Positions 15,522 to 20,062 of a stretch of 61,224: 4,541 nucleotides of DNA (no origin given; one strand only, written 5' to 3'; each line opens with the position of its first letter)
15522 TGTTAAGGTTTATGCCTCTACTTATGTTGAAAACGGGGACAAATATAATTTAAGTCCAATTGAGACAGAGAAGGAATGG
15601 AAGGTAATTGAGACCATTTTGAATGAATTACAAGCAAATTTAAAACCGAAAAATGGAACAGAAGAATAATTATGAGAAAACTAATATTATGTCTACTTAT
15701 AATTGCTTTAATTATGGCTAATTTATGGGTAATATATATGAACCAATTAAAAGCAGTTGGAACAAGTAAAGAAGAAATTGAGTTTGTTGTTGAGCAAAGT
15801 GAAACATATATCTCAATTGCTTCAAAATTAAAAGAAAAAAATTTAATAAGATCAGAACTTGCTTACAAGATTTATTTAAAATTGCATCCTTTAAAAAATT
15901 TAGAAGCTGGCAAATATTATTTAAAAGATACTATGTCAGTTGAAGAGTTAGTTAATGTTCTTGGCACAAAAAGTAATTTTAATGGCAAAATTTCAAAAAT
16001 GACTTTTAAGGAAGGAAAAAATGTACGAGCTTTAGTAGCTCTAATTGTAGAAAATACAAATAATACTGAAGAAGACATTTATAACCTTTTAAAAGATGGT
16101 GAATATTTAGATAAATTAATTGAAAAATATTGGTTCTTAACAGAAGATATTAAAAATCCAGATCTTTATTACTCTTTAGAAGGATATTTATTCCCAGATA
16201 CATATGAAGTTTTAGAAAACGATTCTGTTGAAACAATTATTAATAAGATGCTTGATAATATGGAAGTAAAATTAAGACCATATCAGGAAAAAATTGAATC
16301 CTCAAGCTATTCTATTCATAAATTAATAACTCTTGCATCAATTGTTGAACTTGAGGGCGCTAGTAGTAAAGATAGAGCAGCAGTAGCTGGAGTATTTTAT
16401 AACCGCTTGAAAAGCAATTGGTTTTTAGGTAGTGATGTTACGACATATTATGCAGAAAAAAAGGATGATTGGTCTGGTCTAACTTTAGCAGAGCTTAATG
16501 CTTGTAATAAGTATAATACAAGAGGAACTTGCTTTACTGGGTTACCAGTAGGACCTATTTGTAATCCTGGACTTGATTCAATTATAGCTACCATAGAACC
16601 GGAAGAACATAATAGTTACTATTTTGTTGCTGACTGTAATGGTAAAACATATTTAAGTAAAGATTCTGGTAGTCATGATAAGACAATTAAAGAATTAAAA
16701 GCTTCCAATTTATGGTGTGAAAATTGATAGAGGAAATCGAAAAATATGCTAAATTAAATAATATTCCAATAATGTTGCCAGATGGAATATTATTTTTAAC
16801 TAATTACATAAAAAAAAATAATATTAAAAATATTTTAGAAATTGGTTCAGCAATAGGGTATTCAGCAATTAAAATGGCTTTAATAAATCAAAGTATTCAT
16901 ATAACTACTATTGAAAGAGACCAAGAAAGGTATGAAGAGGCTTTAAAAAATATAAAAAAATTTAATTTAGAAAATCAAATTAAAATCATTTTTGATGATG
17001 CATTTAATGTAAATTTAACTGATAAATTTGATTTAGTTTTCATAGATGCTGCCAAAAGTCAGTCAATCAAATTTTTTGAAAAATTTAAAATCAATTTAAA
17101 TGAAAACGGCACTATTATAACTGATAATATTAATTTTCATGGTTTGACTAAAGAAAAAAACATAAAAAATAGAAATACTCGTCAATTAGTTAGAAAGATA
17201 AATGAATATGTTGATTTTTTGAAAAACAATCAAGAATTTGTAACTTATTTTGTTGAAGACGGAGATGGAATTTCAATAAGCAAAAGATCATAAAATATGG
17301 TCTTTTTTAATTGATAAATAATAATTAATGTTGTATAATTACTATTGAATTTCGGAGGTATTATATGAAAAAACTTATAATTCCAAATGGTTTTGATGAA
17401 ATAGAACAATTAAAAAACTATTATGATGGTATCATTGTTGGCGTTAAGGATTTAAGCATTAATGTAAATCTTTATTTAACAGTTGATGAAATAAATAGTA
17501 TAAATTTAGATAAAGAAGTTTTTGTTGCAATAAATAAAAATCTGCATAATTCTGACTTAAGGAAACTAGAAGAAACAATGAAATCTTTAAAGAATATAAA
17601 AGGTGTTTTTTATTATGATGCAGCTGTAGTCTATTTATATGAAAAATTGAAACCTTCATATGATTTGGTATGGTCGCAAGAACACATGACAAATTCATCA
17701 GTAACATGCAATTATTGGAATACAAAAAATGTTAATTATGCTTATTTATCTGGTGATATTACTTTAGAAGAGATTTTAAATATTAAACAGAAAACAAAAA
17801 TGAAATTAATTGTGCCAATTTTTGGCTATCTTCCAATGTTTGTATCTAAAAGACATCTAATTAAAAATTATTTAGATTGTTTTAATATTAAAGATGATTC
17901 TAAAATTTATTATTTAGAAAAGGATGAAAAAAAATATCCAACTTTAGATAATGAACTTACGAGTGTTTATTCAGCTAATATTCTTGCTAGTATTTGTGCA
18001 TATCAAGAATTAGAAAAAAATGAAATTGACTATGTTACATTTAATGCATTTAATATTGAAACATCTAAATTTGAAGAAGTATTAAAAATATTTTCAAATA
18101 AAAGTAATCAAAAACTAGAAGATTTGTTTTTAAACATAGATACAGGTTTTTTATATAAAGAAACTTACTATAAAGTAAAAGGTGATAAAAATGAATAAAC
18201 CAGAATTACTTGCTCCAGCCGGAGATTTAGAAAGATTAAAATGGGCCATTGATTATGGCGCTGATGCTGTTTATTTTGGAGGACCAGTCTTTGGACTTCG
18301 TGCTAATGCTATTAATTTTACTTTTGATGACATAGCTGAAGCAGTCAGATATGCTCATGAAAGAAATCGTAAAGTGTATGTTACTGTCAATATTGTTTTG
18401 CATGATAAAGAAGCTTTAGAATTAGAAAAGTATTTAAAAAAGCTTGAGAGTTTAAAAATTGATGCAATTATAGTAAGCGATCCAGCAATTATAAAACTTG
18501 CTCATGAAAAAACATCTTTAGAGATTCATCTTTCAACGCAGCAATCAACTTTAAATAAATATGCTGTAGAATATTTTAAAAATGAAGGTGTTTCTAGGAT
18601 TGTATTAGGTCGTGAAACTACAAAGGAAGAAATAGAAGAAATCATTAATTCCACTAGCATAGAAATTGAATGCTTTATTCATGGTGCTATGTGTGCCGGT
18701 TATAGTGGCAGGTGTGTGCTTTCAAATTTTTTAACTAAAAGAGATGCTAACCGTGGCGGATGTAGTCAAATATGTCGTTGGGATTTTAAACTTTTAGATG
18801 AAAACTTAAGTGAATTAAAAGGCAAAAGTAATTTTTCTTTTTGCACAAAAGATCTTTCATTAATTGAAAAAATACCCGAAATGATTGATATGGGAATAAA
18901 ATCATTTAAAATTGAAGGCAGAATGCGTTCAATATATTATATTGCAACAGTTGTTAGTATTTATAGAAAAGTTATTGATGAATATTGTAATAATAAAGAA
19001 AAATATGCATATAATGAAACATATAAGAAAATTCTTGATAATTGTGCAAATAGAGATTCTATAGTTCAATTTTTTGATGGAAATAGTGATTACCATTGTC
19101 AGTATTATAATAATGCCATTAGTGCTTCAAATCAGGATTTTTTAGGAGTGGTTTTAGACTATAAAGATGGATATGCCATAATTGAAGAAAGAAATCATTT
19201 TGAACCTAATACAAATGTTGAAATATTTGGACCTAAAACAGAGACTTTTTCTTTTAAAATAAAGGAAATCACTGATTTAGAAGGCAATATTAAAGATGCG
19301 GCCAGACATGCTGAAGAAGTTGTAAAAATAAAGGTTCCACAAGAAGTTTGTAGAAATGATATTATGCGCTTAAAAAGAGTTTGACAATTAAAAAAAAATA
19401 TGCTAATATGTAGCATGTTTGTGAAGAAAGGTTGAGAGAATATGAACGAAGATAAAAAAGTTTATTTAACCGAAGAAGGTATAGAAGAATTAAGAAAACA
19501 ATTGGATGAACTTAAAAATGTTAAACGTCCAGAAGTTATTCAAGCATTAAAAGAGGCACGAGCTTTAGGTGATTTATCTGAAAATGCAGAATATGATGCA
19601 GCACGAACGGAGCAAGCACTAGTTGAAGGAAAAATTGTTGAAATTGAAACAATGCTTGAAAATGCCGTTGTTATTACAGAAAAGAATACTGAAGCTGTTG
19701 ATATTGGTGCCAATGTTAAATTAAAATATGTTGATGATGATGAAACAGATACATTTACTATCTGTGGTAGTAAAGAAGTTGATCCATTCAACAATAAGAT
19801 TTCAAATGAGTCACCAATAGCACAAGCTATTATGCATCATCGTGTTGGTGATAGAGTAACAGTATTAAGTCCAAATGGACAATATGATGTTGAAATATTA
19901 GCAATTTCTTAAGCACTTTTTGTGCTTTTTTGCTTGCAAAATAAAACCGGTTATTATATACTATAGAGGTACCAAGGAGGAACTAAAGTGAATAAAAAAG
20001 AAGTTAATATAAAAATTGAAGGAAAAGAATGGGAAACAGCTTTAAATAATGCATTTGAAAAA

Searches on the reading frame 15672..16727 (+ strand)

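Call 39: search_protein_families(library=pfam, proteins=[window:15672-16727:+], max_evalue=0.001)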
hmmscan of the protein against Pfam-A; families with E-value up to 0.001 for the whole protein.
window:15672-16727:+ (351 aa): 1 family
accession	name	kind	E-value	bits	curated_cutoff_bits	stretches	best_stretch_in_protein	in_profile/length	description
PF02618.21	YceG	-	4.1e-66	223.7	32.4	1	38-340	1-274/275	YceG-like family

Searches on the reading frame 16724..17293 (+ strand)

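Call 53: search_protein_families(library=pfam, proteins=[window:16724-17293:+], max_evalue=0.00001)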
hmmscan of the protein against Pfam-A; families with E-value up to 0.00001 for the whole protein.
window:16724-17293:+ (189 aa): 8 families
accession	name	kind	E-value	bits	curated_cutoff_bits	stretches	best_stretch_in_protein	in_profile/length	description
PF01596.23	Methyltransf_3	-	2.3e-20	73.2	22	1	19-188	30-203/204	O-methyltransferase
PF13847.12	Methyltransf_31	-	9.7e-10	38.7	27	1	35-152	5-127/145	Methyltransferase domain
PF13578.12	Methyltransf_24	-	9.9e-08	33.3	26.3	1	38-136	1-105/105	Methyltransferase domain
PF01135.25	PCMT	-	1.9e-07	31.5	20.3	1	24-113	64-154/210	Protein-L-isoaspartate(D-aspartate) O-methyltransferase (PCMT)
PF02527.21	GidB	-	3e-07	30.4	27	1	23-163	39-173/184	rRNA small subunit methyltransferase G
PF02390.23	Methyltransf_4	-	4.5e-07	29.9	24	0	37-96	5-63/173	Putative methyltransferase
PF02475.24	TRM5-TYW2_MTfase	-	3.4e-06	27.5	28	1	36-157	39-154/164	TRM5/TYW2 methyltransferase domain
PF05175.20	MTS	-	7.5e-06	26.1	23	0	23-106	21-103/170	Methyltransferase small domain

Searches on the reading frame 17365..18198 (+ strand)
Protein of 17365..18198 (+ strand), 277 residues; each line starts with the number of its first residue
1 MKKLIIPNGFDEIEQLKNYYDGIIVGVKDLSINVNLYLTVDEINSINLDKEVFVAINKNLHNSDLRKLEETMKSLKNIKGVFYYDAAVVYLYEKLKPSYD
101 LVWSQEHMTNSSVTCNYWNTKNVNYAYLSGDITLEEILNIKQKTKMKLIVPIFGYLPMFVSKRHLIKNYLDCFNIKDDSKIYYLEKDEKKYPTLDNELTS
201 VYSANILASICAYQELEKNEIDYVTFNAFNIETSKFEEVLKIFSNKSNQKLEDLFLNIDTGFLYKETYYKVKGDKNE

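Call 53: search_protein_families(library=pfam, proteins=[window:17365-18198:+], max_evalue=0.00001)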
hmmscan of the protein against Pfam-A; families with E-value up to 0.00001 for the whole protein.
window:17365-18198:+ (277 aa): 1 family
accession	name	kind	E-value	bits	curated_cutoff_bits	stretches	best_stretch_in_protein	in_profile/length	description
PF01136.24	Peptidase_U32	-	8.8e-14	51.8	22.4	1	66-222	2-170/233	Peptidase family U32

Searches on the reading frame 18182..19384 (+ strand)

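Call 53: search_protein_families(library=pfam, proteins=[window:18182-19384:+], max_evalue=0.00001)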
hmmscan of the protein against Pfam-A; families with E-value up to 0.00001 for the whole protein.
window:18182-19384:+ (400 aa): 3 families
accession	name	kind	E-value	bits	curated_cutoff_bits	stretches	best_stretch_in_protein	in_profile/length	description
PF01136.24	Peptidase_U32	-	1.4e-77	260.6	22.4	1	80-302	3-231/233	Peptidase family U32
PF16325.11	Peptidase_U32_C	-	1.1e-22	80.4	28.2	1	317-396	2-83/83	Peptidase family U32 C-terminal domain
PF04055.27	Radical_SAM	-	6.4e-06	26.9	29.5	0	44-86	122-164/166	Radical SAM superfamily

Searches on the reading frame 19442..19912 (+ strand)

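Call 53: search_protein_families(library=pfam, proteins=[window:19442-19912:+], max_evalue=0.00001)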
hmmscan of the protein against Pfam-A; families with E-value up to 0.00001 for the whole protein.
window:19442-19912:+ (156 aa): 2 families
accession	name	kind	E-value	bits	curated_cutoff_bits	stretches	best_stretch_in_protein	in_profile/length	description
PF03449.20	GreA_GreB_N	-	4.6e-29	100.9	24.5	1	7-77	1-71/71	Transcription elongation factor, N-terminal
PF01272.25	GreA_GreB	-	1.7e-25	89.2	26.9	1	83-156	3-76/77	Transcription elongation factor, GreA/GreB, C-term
